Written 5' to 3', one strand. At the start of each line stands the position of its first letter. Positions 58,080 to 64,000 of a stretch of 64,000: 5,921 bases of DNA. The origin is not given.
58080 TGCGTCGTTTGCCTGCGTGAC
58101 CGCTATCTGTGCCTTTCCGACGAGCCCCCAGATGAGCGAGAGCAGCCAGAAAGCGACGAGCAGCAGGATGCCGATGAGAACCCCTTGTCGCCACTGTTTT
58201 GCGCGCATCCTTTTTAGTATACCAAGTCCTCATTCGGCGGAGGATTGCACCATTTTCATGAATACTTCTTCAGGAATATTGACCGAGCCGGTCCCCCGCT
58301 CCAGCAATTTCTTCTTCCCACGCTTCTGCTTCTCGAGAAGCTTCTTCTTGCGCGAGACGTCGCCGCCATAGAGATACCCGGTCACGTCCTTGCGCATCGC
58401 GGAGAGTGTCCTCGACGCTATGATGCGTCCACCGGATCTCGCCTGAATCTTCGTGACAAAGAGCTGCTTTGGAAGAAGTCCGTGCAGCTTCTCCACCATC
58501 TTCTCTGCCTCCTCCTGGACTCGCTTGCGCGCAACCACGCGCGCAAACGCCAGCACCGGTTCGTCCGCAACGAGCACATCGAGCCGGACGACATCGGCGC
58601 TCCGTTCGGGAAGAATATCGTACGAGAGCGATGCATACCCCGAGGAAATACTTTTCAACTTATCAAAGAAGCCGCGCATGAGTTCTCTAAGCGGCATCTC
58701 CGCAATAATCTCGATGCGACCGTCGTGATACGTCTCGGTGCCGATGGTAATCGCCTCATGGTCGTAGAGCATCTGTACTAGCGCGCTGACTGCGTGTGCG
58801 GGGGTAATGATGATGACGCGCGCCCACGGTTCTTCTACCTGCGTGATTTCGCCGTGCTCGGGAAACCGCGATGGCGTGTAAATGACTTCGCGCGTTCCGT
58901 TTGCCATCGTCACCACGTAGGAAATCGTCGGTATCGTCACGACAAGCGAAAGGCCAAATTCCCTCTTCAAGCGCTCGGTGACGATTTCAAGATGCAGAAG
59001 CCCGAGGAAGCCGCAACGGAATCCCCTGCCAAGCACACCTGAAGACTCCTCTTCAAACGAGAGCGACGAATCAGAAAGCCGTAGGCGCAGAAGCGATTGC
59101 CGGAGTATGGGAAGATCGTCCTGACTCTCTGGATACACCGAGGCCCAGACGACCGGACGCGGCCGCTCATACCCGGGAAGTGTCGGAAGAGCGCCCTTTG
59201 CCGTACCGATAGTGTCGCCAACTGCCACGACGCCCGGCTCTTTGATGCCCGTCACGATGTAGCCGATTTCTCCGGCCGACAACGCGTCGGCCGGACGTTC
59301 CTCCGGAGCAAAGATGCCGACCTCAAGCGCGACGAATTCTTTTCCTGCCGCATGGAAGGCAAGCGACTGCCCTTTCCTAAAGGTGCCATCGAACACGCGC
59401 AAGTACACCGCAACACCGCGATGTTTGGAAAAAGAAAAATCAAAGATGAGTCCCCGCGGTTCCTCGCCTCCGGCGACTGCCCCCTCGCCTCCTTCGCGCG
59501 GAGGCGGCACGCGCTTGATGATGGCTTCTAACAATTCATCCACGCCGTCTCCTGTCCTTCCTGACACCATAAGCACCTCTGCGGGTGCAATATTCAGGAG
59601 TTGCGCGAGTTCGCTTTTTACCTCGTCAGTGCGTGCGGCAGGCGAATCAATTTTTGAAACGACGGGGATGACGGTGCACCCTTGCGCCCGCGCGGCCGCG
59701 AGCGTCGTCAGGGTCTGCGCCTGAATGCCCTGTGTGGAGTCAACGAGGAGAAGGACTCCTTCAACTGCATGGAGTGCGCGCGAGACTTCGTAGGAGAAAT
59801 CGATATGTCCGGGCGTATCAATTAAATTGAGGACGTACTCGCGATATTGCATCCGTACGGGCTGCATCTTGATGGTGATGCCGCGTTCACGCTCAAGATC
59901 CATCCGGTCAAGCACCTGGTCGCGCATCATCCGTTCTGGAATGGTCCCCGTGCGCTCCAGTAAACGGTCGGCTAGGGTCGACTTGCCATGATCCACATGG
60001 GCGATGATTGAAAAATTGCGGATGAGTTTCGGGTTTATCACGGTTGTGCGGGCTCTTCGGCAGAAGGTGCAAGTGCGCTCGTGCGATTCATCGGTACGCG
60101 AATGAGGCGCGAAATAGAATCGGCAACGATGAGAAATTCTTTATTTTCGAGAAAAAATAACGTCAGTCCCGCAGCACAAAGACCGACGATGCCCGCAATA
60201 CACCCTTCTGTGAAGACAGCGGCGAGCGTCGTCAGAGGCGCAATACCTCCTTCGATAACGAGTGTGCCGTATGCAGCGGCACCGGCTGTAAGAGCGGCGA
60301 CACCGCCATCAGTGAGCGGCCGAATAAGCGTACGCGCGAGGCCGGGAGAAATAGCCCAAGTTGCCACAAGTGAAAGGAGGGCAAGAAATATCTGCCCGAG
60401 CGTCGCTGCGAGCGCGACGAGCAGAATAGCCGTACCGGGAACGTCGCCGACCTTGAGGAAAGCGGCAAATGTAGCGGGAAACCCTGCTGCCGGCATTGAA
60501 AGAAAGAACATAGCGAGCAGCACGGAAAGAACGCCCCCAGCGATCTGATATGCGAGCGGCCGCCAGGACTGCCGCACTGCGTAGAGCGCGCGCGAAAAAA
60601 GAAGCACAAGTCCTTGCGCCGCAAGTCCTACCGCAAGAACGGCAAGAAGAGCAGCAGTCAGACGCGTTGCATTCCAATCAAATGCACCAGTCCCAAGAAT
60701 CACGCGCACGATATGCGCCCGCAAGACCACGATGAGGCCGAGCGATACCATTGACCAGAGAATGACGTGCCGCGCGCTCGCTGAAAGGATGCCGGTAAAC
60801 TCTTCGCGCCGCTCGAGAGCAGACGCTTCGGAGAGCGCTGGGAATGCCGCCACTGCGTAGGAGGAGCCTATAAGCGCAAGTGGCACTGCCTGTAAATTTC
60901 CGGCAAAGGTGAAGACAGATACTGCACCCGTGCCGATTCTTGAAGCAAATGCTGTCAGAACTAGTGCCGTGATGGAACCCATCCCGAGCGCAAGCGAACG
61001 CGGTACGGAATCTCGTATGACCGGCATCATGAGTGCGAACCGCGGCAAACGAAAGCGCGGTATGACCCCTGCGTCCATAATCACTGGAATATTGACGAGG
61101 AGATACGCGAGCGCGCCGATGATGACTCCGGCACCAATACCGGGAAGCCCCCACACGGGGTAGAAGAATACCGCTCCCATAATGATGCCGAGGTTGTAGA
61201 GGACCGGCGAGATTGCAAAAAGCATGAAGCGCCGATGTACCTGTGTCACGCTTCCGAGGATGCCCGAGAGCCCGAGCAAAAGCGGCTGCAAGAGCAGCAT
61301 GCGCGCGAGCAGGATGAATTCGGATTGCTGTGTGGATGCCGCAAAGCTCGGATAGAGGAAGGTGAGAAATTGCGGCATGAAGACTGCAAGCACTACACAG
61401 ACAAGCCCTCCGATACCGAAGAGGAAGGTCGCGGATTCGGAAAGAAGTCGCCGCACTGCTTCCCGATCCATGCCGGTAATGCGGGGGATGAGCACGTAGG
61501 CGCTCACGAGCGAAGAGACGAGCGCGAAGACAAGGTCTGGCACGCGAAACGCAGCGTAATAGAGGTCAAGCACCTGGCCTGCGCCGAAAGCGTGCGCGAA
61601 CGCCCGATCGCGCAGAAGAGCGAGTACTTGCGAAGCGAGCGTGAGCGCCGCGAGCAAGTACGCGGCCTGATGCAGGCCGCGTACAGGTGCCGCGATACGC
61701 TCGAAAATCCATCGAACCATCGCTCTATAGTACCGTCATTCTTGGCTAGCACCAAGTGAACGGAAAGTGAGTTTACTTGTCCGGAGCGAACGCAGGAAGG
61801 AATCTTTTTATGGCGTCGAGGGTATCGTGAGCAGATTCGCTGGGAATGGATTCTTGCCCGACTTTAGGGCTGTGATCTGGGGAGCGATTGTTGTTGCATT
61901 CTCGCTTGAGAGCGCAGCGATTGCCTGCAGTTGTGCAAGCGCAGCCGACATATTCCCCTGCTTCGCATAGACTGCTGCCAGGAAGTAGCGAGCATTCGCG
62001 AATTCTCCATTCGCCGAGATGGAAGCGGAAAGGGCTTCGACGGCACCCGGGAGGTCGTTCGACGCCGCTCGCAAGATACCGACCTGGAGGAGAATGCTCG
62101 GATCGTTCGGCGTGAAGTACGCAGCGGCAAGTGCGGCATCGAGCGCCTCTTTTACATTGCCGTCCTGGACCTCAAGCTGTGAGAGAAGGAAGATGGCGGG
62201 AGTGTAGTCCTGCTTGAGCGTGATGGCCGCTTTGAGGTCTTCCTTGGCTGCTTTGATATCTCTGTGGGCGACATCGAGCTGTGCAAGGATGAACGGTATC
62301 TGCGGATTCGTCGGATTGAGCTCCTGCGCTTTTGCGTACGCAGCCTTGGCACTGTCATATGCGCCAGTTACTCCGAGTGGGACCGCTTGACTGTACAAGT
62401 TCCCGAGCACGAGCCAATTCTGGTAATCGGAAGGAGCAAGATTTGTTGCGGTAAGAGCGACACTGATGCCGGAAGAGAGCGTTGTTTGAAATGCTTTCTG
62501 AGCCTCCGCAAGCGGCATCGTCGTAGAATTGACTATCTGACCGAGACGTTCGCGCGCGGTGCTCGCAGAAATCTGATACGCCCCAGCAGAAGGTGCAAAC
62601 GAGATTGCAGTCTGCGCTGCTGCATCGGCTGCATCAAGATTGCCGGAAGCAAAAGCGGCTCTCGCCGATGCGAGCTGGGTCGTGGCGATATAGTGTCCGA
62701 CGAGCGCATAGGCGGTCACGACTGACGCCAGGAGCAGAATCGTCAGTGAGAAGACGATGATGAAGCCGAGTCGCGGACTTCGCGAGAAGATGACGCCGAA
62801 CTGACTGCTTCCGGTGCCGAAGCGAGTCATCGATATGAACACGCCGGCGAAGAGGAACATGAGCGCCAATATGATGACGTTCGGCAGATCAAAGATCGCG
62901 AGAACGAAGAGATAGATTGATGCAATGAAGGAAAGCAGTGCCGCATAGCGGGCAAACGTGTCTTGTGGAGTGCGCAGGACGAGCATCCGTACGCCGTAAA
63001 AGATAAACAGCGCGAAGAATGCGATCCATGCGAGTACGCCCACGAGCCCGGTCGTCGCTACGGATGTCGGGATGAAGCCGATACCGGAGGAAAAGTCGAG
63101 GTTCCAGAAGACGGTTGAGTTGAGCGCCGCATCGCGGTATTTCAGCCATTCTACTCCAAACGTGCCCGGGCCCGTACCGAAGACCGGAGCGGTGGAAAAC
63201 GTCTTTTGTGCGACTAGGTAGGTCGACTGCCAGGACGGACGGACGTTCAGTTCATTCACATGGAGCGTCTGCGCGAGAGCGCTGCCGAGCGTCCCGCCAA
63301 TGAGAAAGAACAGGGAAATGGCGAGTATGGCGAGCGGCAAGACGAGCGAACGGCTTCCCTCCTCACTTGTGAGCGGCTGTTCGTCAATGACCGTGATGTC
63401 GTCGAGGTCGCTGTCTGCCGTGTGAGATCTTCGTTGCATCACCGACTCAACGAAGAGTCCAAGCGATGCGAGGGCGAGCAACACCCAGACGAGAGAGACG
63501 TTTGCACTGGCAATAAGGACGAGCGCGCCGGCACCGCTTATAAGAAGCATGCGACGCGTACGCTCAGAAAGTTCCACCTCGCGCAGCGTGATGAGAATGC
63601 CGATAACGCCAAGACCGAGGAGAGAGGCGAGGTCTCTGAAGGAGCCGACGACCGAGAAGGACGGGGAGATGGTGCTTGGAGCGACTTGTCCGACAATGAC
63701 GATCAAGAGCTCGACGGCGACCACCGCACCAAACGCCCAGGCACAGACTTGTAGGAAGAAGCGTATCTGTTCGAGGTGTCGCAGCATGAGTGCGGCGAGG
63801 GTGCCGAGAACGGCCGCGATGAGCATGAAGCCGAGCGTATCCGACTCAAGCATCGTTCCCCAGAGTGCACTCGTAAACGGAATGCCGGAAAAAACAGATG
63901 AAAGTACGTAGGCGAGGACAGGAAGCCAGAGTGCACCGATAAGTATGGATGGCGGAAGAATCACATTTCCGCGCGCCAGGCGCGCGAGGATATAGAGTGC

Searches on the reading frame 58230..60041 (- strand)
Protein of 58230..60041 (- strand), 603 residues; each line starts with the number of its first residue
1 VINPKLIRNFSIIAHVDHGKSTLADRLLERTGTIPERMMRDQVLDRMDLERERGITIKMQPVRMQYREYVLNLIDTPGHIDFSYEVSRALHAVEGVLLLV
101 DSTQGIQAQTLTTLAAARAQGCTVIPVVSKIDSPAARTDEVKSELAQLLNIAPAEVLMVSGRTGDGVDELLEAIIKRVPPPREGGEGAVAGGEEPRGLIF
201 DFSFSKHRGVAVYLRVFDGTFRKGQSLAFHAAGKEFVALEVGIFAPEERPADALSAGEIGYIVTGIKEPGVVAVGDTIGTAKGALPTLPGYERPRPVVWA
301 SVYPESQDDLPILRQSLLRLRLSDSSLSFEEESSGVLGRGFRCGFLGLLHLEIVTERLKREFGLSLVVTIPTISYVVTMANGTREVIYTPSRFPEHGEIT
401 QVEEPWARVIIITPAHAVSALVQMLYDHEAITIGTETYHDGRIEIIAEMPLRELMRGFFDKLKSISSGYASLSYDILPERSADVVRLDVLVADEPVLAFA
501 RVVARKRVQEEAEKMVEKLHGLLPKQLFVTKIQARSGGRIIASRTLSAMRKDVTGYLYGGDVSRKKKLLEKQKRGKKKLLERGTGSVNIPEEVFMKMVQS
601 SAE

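Call 57: find_homologous_proteins(query=window:58230-60041:-, max_evalue=1e-100)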
Query window:58230-60041:- (603 aa): 7999 proteins with E <= 1e-100 among 8000 candidates; the best 120 are listed.
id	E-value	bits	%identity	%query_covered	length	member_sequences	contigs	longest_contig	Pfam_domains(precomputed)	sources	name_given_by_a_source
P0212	0.0e+0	1318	100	100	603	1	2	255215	PF01926.30,PF00679.31,PF14492.13,PF06421.18,PF00009.34,PF03144.32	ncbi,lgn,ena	-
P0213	0.0e+0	1160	87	100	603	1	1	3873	PF01926.30,PF00679.31,PF14492.13,PF06421.18,PF00009.34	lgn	-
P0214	0.0e+0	1151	87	99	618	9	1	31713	PF00679.31,PF14492.13,PF06421.18,PF00009.34,PF03144.32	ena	-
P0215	0.0e+0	1148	87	100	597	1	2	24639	PF00679.31,PF14492.13,PF06421.18,PF00009.34,PF03144.32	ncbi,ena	ncbi:MAG: translation elongation factor 4 [Patescibacteria group bacterium]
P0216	0.0e+0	1139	85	100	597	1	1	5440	PF01926.30,PF00679.31,PF14492.13,PF06421.18,PF00009.34,PF03144.32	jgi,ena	-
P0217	0.0e+0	1138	85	100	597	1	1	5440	PF01926.30,PF00679.31,PF14492.13,PF06421.18,PF00009.34,PF03144.32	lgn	-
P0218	0.0e+0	1135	86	100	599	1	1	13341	PF01926.30,PF00679.31,PF14492.13,PF06421.18,PF00009.34,PF03144.32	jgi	jgi:GTP-binding protein LepA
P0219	0.0e+0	1133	87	100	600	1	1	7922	PF00679.31,PF14492.13,PF06421.18,PF00009.34,PF03144.32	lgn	-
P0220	0.0e+0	1131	85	100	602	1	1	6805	PF01926.30,PF00679.31,PF14492.13,PF06421.18,PF00009.34,PF03144.32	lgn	-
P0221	0.0e+0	1130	85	100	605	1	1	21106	PF00679.31,PF14492.13,PF06421.18,PF00009.34,PF03144.32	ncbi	-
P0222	0.0e+0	1130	86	100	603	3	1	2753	PF00679.31,PF14492.13,PF06421.18,PF00009.34,PF03144.32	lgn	-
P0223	0.0e+0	1129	85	100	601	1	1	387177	PF00679.31,PF14492.13,PF06421.18,PF00009.34,PF03144.32,PF22042.3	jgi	jgi:GTP-binding protein LepA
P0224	0.0e+0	1129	85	100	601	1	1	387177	PF00679.31,PF14492.13,PF06421.18,PF00009.34,PF03144.32,PF22042.3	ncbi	ncbi:MAG: translation elongation factor 4 [Candidatus Paceibacterota bacterium]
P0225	0.0e+0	1127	85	100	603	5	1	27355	PF00679.31,PF14492.13,PF06421.18,PF00009.34,PF03144.32,PF22042.3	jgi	jgi:GTP-binding protein LepA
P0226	0.0e+0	1124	84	100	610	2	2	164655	PF00679.31,PF14492.13,PF06421.18,PF00009.34,PF03144.32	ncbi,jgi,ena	-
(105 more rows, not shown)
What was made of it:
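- Host: the neighbouring LepA is 85-87% identical to Patescibacteria, Paceibacterota and Kaiserbacteria proteins (call 57).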

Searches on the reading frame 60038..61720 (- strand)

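Call 80: search_protein_families(library=pfam, proteins=[window:60038-61720:-], max_evalue=0.001)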
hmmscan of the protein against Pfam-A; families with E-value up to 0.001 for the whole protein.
window:60038-61720:- (560 aa): 1 family
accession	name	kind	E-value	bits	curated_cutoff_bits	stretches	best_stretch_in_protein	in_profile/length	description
PF03023.19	MurJ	-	4.4e-47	161.2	27.4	1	41-415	1-381/451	Lipid II flippase MurJ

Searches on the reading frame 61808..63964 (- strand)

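Call 80: search_protein_families(library=pfam, proteins=[window:61808-63964:-], max_evalue=0.001)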
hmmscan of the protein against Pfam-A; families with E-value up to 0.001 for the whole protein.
window:61808-63964:- (718 aa): 7 families
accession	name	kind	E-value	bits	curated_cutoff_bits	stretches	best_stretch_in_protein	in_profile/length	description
PF14559.12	TPR_19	-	8.9e-11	42.4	25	1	634-684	3-53/68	Tetratricopeptide repeat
PF13432.12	TPR_16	-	2e-08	35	32.7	1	631-689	6-64/65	Tetratricopeptide repeat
PF23914.1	TPR_CcmH_CycH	-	4.3e-07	30.3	42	1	510-576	46-109/158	Cytochrome c-type biogenesis protein H TPR domain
PF07719.23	TPR_2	-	1.7e-05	25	27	0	534-553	15-34/34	Tetratricopeptide repeat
PF13181.12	TPR_8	-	0.00019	21.8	25.7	0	533-553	14-34/34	Tetratricopeptide repeat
PF12895.13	ANAPC3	-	0.00058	20.5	27.2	0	534-611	3-79/82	Anaphase-promoting complex, cyclosome, subunit 3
PF13428.12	TPR_14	-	0.00075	20.4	23.5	0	657-688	2-33/44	Tetratricopeptide repeat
